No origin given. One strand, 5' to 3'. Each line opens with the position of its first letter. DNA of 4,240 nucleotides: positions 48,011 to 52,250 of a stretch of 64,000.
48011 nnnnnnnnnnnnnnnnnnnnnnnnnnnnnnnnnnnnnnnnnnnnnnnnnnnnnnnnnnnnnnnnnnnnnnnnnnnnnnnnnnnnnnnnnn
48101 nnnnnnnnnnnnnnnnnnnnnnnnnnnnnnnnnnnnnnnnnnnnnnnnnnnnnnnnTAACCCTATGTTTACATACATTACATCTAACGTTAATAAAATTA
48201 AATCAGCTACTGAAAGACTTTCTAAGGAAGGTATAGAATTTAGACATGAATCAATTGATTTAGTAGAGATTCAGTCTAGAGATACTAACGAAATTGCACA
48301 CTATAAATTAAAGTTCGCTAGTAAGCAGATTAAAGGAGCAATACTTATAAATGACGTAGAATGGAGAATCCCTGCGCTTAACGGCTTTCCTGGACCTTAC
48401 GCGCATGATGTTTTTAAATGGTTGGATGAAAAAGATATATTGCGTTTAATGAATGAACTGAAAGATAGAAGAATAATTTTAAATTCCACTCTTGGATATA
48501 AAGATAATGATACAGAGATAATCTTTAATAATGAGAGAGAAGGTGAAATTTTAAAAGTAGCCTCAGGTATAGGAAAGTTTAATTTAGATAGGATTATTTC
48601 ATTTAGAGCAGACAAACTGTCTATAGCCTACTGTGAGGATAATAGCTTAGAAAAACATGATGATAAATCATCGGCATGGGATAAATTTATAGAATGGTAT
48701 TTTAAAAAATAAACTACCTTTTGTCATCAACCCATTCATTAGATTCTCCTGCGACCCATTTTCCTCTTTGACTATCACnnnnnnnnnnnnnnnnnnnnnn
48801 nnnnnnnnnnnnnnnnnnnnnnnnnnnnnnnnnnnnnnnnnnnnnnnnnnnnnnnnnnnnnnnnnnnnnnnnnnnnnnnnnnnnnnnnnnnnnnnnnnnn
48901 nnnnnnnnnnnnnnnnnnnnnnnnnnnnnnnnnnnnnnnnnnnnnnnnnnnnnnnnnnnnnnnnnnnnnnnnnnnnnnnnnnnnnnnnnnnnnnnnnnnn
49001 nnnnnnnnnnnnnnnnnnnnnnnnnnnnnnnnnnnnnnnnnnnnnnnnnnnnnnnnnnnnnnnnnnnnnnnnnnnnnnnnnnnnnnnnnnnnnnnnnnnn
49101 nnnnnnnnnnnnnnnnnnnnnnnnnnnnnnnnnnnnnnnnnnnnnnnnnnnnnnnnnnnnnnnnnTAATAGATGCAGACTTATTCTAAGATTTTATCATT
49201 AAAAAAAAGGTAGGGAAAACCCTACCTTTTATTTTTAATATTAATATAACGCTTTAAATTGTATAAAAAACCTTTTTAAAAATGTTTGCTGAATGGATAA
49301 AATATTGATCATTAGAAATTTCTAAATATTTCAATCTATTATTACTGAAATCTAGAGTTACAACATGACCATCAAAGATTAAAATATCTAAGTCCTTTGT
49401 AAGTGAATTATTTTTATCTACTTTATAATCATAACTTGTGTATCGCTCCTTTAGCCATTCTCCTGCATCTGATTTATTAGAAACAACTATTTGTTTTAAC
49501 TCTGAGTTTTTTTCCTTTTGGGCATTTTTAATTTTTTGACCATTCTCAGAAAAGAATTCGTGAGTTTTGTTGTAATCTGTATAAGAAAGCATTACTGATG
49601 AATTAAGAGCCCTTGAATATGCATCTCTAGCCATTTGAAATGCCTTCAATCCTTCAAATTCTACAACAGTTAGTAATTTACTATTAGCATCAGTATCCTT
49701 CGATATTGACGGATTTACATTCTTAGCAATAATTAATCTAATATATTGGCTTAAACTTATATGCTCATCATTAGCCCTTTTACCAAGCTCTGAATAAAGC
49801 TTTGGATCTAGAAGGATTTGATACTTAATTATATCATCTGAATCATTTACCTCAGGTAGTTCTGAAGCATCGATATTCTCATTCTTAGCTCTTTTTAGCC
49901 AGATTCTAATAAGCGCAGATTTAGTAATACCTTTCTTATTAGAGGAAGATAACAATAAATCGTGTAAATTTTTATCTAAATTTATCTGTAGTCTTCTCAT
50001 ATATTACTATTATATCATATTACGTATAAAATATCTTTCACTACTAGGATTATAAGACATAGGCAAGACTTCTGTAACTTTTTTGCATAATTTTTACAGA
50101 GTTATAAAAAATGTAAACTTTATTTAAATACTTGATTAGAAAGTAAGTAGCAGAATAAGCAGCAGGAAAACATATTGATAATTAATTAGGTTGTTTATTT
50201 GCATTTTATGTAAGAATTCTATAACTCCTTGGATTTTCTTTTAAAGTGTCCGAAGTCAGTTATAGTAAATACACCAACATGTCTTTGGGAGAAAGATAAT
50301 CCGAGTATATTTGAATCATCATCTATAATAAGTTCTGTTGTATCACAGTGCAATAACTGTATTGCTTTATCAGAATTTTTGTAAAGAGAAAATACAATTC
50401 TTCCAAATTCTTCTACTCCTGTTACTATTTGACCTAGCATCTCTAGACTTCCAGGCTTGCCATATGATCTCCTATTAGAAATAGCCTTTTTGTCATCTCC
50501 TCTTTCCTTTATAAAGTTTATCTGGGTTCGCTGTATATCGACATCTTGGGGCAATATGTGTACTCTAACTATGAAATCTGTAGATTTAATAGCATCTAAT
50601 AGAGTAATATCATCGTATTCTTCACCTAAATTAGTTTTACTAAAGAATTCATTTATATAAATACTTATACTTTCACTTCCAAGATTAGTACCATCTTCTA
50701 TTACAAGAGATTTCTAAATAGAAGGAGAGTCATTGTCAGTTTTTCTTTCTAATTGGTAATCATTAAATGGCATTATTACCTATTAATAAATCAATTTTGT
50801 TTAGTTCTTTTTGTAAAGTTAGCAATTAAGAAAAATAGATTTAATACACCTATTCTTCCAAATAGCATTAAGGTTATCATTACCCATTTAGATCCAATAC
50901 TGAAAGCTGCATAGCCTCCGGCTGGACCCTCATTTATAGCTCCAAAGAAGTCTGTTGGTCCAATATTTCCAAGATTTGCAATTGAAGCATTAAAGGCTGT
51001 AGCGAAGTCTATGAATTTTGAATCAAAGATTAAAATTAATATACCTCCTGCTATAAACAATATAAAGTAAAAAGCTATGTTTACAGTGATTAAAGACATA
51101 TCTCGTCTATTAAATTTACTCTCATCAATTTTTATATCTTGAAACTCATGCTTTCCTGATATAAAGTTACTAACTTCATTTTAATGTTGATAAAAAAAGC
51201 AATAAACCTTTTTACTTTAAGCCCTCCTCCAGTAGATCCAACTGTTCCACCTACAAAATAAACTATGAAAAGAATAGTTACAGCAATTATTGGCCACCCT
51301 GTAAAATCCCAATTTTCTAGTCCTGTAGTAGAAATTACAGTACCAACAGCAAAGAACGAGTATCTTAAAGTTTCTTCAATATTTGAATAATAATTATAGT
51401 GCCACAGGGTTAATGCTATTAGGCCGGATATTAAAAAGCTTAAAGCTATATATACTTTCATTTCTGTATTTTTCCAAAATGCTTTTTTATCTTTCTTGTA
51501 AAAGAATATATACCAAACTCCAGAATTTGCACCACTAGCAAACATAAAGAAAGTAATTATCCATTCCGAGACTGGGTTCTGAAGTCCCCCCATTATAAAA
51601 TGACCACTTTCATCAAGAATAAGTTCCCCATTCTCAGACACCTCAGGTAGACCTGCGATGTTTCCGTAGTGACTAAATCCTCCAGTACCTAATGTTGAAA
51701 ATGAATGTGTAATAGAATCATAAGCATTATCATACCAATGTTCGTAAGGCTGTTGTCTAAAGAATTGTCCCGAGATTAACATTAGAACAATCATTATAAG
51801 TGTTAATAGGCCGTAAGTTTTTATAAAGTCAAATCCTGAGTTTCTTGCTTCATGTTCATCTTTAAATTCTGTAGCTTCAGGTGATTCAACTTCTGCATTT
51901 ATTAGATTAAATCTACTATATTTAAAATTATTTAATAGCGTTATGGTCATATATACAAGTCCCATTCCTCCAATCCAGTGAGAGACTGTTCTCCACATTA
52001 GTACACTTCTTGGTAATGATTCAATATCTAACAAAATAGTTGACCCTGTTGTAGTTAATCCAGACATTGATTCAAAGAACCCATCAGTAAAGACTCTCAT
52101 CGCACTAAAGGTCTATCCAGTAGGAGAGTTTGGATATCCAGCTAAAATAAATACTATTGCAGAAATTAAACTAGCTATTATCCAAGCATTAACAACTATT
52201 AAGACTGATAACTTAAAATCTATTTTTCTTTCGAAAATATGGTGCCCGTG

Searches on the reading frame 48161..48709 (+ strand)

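Call 63: search_protein_families(library=pfam, proteins=[window:48161-48709:+], max_evalue=0.001)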
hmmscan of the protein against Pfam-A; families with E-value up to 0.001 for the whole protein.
window:48161-48709:+ (183 aa): 1 family
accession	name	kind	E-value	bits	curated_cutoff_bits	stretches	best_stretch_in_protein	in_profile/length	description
PF01725.21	Ham1p_like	-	3.4e-19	69.9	22.5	1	5-179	3-186/186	Ham1 family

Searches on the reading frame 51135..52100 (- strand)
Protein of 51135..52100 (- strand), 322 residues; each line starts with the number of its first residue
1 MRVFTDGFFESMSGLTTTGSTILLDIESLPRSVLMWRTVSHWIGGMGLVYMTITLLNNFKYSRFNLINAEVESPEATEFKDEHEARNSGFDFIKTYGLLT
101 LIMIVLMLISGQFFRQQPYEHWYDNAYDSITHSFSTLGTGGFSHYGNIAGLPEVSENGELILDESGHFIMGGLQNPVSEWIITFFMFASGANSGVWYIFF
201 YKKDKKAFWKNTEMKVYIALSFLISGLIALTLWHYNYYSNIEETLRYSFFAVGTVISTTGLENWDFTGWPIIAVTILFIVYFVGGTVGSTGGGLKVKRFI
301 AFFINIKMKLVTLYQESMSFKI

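Call 32: search_protein_families(library=pfam, proteins=[window:51135-52100:-], max_evalue=0.01)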
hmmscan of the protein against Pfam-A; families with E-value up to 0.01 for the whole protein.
window:51135-52100:- (322 aa): 1 family
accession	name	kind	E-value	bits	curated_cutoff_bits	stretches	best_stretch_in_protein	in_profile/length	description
PF02386.22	TrkH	-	3.8e-21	75.6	27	2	4-147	63-208/502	Cation transport protein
